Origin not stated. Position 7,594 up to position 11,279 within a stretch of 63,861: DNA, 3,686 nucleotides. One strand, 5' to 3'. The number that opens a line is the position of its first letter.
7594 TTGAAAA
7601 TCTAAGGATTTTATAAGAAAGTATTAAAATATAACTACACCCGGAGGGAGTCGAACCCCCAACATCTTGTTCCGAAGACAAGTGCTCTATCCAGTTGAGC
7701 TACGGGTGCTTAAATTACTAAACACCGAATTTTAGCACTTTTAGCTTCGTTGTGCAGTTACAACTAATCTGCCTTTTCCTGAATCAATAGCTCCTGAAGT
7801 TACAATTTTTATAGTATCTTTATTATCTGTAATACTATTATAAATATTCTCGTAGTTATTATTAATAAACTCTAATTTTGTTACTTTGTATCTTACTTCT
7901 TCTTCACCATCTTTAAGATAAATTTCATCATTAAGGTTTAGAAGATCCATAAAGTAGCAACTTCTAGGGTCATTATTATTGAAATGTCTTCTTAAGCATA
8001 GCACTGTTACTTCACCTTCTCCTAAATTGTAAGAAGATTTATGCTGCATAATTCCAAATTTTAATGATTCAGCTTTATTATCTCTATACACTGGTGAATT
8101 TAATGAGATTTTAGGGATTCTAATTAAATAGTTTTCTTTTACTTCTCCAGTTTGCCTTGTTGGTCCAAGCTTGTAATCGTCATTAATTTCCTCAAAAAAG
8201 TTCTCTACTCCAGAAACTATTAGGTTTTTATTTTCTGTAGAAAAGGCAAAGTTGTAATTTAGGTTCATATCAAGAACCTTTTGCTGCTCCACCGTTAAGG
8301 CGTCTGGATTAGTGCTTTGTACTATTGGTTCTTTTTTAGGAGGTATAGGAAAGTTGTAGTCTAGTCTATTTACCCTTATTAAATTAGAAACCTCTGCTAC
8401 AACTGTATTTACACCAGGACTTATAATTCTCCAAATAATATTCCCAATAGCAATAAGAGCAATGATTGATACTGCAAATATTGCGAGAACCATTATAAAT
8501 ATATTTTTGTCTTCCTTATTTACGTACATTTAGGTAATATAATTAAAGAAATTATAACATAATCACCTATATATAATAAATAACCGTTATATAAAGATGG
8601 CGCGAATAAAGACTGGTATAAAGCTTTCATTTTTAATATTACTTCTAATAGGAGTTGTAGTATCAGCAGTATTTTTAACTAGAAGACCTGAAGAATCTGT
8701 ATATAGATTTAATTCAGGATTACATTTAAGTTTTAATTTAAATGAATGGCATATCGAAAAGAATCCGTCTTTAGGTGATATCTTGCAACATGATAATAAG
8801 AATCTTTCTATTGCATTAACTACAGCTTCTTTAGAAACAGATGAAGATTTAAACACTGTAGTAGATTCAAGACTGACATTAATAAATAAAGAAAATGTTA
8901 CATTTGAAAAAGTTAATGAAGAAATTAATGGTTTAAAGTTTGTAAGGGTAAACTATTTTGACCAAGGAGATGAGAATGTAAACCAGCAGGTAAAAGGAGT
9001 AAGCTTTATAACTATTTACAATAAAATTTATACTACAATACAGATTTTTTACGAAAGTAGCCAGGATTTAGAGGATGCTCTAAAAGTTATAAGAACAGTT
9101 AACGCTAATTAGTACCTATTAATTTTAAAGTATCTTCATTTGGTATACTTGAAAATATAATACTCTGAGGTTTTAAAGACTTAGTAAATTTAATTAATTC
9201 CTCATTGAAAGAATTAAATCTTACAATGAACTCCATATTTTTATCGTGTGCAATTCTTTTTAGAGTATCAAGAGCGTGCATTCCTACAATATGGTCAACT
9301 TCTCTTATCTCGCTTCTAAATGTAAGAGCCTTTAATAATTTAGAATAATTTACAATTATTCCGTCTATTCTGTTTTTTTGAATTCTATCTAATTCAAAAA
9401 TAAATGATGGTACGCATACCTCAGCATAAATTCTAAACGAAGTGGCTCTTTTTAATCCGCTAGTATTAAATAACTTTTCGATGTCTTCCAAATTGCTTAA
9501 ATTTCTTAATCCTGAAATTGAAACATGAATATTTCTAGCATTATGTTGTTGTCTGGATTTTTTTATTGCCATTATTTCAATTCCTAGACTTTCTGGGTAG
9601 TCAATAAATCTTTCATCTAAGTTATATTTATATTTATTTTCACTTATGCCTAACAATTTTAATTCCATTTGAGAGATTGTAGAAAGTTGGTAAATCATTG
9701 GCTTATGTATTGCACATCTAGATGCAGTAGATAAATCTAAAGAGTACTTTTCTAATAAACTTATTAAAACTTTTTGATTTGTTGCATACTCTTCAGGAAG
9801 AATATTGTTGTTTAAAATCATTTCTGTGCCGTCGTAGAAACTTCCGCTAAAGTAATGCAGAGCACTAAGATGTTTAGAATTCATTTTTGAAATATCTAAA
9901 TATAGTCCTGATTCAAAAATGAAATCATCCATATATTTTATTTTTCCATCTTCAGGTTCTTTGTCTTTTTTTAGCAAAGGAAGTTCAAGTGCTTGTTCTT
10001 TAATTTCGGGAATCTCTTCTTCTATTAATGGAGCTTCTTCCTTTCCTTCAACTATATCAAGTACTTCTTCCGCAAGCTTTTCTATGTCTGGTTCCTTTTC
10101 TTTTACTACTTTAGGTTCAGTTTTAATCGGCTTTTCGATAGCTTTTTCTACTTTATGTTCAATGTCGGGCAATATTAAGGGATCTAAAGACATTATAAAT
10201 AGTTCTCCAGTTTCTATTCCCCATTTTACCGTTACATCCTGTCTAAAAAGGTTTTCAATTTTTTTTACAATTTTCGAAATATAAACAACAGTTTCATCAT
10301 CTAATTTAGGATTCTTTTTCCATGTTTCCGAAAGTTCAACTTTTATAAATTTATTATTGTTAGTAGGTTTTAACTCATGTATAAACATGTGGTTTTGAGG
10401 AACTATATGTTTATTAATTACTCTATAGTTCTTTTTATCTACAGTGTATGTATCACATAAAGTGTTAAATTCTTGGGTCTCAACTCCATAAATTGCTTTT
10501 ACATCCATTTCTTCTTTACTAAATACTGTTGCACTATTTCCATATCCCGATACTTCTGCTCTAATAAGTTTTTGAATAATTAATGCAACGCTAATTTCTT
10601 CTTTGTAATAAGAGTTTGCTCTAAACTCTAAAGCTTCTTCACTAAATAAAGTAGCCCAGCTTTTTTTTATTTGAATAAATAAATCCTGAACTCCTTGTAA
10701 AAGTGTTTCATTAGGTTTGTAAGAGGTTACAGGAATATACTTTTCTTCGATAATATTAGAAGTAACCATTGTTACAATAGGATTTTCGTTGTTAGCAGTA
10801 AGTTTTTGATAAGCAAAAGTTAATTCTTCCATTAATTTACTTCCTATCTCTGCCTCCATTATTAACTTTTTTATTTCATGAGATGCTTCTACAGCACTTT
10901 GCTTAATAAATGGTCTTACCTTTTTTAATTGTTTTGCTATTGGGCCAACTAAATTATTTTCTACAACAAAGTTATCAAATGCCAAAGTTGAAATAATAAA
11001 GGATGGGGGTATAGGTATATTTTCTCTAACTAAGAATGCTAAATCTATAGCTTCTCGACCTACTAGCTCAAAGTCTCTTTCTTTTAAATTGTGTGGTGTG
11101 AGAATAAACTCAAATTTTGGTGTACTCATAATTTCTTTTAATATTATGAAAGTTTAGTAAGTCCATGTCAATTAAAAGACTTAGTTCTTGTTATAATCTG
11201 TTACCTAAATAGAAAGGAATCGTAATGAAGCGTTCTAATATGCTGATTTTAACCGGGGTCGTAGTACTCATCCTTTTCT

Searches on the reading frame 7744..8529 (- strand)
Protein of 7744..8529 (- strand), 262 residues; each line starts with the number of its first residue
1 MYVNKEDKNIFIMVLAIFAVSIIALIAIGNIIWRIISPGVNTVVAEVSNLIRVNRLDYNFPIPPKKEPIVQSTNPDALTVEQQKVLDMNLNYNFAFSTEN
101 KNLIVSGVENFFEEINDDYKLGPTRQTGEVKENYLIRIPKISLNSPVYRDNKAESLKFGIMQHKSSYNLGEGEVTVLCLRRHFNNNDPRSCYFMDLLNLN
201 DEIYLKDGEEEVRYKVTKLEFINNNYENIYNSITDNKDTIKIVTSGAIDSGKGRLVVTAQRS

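Call 7: search_protein_families(library=pfam, proteins=[window:7744-8529:-], max_evalue=0.01)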
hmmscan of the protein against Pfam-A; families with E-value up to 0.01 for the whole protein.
window:7744-8529:- (262 aa): 1 family
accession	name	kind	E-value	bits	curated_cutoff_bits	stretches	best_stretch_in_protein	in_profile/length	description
PF04203.18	Sortase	-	1.9e-12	47.4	26.6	1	136-261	1-124/125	Sortase domain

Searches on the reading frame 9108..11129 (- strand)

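Call 7: search_protein_families(library=pfam, proteins=[window:9108-11129:-], max_evalue=0.01)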
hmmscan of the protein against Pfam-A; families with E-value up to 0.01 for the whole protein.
window:9108-11129:- (674 aa): 1 family
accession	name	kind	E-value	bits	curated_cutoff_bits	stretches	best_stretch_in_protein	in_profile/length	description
PF01326.24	PPDK_N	-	2.4e-30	106.4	27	1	22-313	3-304/328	Pyruvate phosphate dikinase, AMP/ATP-binding domain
